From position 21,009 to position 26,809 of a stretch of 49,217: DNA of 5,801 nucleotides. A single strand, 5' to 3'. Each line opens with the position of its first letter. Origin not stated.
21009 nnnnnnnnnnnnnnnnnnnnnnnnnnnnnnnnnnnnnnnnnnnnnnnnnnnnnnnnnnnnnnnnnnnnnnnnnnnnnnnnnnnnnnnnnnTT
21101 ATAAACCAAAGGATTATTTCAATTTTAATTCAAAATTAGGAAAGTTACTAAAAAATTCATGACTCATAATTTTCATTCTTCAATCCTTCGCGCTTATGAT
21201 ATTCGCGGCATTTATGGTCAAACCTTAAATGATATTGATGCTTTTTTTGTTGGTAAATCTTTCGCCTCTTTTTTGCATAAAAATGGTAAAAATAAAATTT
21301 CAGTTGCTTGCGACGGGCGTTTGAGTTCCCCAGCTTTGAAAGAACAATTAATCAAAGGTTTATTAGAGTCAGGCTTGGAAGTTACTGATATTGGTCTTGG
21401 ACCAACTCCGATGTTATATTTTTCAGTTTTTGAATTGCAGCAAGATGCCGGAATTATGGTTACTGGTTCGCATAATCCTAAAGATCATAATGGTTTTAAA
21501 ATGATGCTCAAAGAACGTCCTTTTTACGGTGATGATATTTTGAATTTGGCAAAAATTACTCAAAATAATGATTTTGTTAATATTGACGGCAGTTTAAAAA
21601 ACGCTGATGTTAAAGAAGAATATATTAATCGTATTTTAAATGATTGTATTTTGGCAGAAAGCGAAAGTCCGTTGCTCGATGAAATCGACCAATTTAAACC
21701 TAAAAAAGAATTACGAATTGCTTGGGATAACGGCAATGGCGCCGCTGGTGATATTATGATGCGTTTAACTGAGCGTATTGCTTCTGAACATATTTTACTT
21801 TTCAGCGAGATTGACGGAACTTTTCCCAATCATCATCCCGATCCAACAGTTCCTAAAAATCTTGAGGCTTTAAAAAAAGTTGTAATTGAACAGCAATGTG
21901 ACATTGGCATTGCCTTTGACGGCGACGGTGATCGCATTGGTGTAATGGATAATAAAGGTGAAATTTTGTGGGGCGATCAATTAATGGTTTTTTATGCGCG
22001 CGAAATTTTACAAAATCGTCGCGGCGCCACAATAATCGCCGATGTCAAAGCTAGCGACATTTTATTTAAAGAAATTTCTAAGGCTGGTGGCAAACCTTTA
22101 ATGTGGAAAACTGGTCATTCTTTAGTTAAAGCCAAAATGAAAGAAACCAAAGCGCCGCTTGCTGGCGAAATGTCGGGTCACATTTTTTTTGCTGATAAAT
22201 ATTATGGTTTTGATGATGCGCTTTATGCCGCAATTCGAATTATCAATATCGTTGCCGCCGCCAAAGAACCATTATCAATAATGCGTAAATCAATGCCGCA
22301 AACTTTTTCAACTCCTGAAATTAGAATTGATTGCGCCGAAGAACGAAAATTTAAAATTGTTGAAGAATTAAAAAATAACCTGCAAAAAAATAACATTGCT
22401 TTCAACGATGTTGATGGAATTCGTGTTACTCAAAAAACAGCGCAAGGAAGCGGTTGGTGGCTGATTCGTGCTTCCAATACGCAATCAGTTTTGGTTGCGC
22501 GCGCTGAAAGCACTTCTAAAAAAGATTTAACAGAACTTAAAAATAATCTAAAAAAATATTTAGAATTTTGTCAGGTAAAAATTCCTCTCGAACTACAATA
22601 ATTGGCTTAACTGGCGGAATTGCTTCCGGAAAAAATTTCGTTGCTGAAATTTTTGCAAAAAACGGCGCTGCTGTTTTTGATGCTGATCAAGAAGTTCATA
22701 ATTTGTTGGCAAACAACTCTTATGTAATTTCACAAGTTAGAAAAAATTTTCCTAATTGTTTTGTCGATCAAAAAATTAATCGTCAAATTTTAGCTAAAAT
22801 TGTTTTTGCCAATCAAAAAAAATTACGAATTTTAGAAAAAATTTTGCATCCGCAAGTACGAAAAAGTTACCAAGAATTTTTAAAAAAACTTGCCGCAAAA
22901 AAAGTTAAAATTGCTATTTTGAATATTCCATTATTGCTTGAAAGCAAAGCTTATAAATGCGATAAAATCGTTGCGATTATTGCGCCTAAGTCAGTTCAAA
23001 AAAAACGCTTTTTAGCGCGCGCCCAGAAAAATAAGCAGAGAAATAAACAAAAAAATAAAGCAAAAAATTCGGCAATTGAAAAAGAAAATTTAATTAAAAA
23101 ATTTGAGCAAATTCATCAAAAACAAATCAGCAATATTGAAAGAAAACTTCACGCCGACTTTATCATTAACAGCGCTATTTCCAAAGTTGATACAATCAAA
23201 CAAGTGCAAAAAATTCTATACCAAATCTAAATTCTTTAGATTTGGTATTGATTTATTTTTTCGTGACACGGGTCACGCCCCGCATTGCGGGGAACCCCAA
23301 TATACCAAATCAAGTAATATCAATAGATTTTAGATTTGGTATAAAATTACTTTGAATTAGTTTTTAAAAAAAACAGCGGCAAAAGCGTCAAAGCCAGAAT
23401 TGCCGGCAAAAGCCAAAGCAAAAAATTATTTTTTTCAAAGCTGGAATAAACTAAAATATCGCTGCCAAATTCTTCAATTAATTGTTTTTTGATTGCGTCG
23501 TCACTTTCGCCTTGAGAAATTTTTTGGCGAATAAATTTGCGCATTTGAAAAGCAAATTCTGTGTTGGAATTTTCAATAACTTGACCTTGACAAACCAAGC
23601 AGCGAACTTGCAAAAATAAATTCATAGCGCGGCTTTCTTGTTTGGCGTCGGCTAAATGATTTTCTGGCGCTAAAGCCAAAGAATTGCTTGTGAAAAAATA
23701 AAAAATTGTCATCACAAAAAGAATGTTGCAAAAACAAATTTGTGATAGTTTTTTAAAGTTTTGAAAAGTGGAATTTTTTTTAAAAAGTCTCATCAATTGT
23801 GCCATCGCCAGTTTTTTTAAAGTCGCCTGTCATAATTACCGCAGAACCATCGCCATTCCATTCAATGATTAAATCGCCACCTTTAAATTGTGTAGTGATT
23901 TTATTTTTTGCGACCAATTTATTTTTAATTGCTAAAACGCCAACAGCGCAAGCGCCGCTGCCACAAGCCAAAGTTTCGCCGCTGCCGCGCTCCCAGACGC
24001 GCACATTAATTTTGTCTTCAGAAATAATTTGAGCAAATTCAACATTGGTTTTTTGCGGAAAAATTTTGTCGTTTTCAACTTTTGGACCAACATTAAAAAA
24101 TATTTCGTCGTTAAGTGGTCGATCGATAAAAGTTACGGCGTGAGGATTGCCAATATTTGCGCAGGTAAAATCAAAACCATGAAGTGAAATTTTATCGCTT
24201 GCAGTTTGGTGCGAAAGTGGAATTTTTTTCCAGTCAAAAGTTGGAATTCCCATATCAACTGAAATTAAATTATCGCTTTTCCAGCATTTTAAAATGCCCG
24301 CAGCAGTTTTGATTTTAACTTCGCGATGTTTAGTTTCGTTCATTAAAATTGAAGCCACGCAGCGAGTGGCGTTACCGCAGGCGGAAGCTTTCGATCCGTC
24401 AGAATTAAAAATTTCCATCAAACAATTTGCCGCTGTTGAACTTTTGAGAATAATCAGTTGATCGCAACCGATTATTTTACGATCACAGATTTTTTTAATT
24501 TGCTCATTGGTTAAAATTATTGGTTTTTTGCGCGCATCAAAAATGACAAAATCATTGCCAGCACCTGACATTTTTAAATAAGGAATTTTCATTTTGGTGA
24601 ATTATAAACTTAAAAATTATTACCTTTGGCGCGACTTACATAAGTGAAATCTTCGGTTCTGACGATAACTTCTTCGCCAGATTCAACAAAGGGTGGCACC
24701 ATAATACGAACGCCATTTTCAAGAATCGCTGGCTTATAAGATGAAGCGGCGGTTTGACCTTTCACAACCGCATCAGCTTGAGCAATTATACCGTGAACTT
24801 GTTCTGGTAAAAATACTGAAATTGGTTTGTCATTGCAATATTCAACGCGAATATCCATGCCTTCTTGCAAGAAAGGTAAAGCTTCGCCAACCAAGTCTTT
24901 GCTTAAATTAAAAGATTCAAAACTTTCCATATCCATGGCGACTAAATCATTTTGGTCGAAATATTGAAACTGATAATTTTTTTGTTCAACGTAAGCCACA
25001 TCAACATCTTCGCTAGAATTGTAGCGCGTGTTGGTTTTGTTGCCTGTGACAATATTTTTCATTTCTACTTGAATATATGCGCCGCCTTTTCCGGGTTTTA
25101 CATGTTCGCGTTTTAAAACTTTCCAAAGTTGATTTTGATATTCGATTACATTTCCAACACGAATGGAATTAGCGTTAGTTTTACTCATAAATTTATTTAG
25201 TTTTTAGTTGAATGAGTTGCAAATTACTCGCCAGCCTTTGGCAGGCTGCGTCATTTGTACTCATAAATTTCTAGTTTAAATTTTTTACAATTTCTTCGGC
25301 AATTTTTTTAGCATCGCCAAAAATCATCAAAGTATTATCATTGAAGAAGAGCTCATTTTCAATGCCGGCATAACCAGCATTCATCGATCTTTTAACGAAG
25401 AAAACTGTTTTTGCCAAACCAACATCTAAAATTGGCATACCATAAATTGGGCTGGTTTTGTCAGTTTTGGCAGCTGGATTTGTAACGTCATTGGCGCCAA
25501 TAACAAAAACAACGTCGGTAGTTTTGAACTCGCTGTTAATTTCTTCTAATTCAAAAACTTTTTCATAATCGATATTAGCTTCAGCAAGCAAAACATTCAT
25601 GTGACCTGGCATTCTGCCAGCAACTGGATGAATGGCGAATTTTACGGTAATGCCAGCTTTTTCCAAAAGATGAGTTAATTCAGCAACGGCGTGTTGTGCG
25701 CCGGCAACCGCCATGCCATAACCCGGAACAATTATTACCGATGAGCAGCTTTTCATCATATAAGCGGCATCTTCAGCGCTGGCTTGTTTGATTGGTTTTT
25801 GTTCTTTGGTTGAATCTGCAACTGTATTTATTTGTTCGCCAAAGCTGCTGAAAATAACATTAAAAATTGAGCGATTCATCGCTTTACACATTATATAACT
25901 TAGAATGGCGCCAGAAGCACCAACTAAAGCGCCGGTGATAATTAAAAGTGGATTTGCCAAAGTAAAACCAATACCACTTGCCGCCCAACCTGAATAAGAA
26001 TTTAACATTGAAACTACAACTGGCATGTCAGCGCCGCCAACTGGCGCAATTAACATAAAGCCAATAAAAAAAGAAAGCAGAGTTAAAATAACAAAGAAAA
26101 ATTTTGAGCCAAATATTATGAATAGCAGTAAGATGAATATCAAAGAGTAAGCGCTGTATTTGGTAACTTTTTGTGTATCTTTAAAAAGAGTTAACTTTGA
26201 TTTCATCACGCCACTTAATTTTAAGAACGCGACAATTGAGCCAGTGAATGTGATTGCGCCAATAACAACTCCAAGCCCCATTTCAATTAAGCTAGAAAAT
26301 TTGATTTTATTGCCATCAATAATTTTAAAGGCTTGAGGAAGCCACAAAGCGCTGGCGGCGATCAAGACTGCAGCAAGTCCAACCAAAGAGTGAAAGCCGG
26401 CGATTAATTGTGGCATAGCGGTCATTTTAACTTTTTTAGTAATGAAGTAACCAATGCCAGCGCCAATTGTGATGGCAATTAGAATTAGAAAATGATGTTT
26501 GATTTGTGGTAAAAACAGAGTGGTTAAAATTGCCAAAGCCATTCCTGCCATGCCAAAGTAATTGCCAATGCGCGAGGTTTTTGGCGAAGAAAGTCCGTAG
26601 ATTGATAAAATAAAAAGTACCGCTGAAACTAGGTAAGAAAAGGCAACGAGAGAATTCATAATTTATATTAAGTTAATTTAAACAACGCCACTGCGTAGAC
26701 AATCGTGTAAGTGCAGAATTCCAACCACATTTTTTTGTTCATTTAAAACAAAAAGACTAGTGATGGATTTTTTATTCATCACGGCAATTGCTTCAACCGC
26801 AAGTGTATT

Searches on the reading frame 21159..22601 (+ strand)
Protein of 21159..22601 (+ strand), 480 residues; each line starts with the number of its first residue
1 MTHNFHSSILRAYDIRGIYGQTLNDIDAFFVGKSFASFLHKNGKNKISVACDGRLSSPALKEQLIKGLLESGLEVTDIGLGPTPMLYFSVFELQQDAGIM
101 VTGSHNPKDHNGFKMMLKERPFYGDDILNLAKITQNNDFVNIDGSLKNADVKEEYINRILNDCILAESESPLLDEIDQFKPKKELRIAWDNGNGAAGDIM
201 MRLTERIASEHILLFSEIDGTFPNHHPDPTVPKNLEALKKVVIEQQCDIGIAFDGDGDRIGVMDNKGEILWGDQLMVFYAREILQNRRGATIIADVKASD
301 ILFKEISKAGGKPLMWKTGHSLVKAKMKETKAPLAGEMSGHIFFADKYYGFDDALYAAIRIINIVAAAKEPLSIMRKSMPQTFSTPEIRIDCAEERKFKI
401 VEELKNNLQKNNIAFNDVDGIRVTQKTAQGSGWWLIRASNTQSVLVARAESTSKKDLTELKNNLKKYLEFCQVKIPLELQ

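Call 85: search_protein_families(library=pfam, proteins=[window:21159-22601:+], max_evalue=0.0001)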
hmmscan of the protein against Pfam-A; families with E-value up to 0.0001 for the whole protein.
window:21159-22601:+ (480 aa): 4 families
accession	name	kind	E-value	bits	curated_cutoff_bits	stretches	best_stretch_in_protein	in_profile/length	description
PF02878.22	PGM_PMM_I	-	3.2e-32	111.5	22.5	1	10-138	4-135/138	Phosphoglucomutase/phosphomannomutase, alpha/beta/alpha domain I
PF02880.22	PGM_PMM_III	-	2.2e-24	86.2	20.7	1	271-382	1-114/115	Phosphoglucomutase/phosphomannomutase, alpha/beta/alpha domain III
PF02879.22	PGM_PMM_II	-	8.9e-21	74.8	29.3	1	178-267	14-103/103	Phosphoglucomutase/phosphomannomutase, alpha/beta/alpha domain II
PF00408.26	PGM_PMM_IV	-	2.2e-10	40.9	23.1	1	387-463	1-64/68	Phosphoglucomutase/phosphomannomutase, C-terminal domain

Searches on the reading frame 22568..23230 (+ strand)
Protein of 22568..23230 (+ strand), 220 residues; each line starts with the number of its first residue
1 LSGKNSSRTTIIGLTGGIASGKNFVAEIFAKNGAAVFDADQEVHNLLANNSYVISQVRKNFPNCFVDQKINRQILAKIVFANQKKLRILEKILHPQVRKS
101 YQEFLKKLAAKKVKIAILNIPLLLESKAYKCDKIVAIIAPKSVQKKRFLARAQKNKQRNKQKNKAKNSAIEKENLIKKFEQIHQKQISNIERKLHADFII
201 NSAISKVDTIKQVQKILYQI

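Call 41: search_protein_families(library=pfam, proteins=[window:22568-23230:+], max_evalue=0.01)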
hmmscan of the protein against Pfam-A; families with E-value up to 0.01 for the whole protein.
window:22568-23230:+ (220 aa): 2 families
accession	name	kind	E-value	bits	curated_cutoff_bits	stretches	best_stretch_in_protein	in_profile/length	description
PF01121.26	CoaE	-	1.7e-34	119.5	27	1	11-173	2-165/180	Dephospho-CoA kinase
PF13238.12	AAA_18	-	0.0073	17.2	29.4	0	12-160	1-122/128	AAA domain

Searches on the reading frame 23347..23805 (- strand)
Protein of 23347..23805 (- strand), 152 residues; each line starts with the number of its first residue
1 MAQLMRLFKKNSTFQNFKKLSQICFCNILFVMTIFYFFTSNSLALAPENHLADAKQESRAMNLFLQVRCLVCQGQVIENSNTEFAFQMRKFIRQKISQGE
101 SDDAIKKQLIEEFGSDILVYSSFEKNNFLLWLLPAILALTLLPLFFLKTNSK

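Call 41: search_protein_families(library=pfam, proteins=[window:23347-23805:-], max_evalue=0.01)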
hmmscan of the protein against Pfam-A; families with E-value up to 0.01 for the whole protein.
window:23347-23805:- (152 aa): 1 family
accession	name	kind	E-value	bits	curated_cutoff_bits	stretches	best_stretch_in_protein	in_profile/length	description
PF03918.19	CcmH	-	1.1e-25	90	25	1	34-140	3-109/143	Cytochrome C biogenesis protein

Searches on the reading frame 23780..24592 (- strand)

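Call 85: search_protein_families(library=pfam, proteins=[window:23780-24592:-], max_evalue=0.0001)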
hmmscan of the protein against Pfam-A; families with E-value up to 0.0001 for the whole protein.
window:23780-24592:- (270 aa): 1 family
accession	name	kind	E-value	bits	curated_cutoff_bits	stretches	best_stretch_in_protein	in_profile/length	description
PF01678.24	DAP_epimerase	-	1.4e-51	174.1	34.7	2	144-259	2-119/121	Diaminopimelate epimerase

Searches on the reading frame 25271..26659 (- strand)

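Call 85: search_protein_families(library=pfam, proteins=[window:25271-26659:-], max_evalue=0.0001)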
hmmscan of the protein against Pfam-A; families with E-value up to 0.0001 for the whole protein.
window:25271-26659:- (462 aa): 1 family
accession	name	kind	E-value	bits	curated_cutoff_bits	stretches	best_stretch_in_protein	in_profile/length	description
PF02233.22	PNTB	-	7.7e-188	625.5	31.7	1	7-459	3-455/456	NAD(P) transhydrogenase beta subunit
